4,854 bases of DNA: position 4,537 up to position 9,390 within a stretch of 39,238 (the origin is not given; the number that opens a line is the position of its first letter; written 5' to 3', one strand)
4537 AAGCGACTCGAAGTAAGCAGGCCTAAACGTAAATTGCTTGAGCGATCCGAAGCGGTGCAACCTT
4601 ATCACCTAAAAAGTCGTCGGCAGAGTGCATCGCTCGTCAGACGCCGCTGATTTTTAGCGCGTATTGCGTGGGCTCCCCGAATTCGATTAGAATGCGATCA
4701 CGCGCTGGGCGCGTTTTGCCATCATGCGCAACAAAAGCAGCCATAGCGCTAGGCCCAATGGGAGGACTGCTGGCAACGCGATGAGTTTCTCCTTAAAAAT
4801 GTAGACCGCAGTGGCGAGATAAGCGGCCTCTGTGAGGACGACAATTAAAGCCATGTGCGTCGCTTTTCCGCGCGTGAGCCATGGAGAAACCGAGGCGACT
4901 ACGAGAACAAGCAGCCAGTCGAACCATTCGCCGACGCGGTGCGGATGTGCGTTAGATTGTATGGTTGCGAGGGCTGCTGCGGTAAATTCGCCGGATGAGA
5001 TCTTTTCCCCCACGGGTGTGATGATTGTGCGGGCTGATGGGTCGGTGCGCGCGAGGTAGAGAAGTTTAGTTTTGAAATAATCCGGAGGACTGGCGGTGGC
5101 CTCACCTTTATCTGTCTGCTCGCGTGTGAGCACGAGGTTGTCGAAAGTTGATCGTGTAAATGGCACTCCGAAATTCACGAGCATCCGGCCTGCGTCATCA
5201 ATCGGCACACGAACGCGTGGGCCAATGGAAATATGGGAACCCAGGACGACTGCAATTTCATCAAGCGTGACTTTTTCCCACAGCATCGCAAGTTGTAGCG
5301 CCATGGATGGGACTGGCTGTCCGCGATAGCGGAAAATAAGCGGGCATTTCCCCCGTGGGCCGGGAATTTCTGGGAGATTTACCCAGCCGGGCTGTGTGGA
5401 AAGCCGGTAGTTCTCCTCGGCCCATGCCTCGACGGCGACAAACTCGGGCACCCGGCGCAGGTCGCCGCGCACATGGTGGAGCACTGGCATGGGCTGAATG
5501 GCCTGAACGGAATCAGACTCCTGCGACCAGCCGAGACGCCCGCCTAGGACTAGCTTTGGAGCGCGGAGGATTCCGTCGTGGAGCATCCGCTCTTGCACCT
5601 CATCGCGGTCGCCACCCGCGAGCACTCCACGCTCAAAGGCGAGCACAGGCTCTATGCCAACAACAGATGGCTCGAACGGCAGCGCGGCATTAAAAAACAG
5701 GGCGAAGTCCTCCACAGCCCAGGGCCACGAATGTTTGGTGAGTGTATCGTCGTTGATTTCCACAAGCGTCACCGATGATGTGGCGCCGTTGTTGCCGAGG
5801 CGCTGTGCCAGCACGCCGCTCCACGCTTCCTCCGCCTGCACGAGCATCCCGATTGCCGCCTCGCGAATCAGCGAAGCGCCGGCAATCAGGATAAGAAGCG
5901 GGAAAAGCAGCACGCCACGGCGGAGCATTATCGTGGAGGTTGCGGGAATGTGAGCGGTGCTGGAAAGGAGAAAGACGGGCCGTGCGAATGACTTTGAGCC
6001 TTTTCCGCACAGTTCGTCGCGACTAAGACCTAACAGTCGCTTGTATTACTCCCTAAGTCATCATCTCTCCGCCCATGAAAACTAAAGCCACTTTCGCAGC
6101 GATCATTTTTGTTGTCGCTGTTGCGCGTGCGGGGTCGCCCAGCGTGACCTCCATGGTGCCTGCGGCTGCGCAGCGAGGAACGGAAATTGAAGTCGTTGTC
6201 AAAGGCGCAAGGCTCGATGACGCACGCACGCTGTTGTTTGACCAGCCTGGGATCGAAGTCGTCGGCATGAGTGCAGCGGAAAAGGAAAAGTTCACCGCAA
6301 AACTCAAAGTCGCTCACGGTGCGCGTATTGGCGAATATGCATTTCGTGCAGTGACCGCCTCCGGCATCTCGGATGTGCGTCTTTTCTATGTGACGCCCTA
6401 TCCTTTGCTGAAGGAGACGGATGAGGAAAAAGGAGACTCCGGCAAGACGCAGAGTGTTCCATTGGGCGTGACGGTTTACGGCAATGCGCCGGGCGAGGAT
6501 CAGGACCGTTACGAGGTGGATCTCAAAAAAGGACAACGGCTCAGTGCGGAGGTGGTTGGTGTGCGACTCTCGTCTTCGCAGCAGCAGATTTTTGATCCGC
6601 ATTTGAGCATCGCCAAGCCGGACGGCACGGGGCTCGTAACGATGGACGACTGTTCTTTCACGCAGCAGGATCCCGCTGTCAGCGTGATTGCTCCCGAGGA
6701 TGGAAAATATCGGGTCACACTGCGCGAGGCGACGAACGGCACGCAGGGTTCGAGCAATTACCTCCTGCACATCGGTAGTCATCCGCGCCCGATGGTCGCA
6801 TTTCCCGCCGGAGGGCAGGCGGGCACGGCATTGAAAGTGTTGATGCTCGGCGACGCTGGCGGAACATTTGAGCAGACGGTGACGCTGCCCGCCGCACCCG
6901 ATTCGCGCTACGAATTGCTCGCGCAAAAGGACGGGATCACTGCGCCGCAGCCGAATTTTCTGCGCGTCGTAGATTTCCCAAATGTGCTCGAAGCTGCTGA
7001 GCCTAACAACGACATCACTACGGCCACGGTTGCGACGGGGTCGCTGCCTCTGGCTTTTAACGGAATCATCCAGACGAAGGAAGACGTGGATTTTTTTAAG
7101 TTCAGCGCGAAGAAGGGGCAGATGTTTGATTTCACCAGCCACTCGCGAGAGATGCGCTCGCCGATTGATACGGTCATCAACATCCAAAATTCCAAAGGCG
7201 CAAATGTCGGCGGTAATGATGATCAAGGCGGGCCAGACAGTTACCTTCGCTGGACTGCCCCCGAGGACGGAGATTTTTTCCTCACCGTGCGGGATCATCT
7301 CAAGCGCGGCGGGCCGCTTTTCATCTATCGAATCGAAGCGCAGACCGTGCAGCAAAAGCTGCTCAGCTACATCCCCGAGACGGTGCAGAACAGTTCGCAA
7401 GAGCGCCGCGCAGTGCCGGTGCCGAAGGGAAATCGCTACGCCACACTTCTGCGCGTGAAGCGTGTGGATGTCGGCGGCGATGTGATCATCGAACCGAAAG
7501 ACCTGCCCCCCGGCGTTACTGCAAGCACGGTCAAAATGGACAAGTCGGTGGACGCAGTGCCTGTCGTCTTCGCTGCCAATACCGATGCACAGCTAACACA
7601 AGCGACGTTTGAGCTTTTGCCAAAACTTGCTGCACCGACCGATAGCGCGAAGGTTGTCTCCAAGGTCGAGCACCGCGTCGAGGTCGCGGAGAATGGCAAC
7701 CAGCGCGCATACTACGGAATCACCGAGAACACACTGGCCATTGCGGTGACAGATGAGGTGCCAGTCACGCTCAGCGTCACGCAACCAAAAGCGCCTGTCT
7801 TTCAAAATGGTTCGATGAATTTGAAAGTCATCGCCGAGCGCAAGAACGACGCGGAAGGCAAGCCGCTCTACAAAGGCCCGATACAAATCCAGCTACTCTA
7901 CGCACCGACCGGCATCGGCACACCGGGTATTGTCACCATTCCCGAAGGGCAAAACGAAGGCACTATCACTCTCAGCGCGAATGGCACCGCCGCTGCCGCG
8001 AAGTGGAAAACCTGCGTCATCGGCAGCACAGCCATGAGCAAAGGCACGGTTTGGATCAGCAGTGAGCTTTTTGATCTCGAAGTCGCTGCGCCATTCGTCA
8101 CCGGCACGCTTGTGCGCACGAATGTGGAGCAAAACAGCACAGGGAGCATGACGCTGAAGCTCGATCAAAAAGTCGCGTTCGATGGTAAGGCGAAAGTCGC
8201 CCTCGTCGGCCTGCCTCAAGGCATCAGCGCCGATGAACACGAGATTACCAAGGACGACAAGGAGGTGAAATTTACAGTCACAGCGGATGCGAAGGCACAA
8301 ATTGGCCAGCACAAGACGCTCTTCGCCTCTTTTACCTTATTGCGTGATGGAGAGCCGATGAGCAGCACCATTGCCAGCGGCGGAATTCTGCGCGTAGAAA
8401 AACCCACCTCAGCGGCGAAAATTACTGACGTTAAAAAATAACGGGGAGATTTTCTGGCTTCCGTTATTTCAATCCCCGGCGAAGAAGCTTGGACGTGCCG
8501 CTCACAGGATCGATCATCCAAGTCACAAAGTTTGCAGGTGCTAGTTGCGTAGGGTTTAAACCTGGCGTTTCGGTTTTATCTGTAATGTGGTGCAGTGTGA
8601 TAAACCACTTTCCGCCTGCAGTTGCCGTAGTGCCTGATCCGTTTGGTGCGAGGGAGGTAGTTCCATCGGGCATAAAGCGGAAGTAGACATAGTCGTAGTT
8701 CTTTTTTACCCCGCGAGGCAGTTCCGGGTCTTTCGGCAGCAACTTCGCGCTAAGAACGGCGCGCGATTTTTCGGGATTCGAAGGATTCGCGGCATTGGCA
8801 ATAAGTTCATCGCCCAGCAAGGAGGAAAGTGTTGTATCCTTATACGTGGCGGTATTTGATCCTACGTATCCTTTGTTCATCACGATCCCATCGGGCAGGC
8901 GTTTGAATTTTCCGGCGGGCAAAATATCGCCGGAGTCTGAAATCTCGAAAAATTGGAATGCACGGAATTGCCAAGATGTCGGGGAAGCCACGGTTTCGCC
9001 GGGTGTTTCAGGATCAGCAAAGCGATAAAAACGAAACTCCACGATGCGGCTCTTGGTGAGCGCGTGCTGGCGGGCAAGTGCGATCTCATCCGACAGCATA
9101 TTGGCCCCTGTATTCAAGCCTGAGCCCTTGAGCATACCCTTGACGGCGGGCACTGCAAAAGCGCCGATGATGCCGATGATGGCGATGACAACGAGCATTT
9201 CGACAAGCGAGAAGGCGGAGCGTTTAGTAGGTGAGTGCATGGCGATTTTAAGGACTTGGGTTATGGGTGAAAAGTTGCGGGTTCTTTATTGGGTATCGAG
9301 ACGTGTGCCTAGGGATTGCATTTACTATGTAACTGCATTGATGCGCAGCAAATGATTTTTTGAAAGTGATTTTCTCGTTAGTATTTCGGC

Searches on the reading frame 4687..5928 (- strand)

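Call 70: search_protein_families(library=pfam, proteins=[window:4687-5928:-], max_evalue=0.00001)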
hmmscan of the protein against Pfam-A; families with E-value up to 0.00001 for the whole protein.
window:4687-5928:- (413 aa): 1 family
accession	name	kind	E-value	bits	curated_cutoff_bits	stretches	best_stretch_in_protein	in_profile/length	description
PF05226.16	CHASE2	-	7.2e-13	49.1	26.3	1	29-345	14-252/257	CHASE2 domain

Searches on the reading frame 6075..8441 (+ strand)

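Call 70: search_protein_families(library=pfam, proteins=[window:6075-8441:+], max_evalue=0.00001)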
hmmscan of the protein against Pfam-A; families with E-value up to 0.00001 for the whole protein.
window:6075-8441:+ (788 aa): 1 family
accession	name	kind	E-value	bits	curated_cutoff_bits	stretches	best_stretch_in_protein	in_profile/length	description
PF04151.21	PPC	-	4.4e-12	47.1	25.9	0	337-406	1-69/70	Bacterial pre-peptidase C-terminal domain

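Call 71: search_protein_families(library=padloc, proteins=[window:6075-8441:+], max_evalue=0.001)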
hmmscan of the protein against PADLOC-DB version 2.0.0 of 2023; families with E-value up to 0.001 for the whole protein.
window:6075-8441:+ (788 aa): 0 families

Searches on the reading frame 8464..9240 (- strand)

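Call 70: search_protein_families(library=pfam, proteins=[window:8464-9240:-], max_evalue=0.00001)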
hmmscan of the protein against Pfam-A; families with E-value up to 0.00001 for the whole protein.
window:8464-9240:- (258 aa): 1 family
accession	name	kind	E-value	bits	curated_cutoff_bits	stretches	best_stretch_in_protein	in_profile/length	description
PF07963.17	N_methyl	-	6.2e-07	29.2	21.2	1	6-29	3-26/27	Prokaryotic N-terminal methylation motif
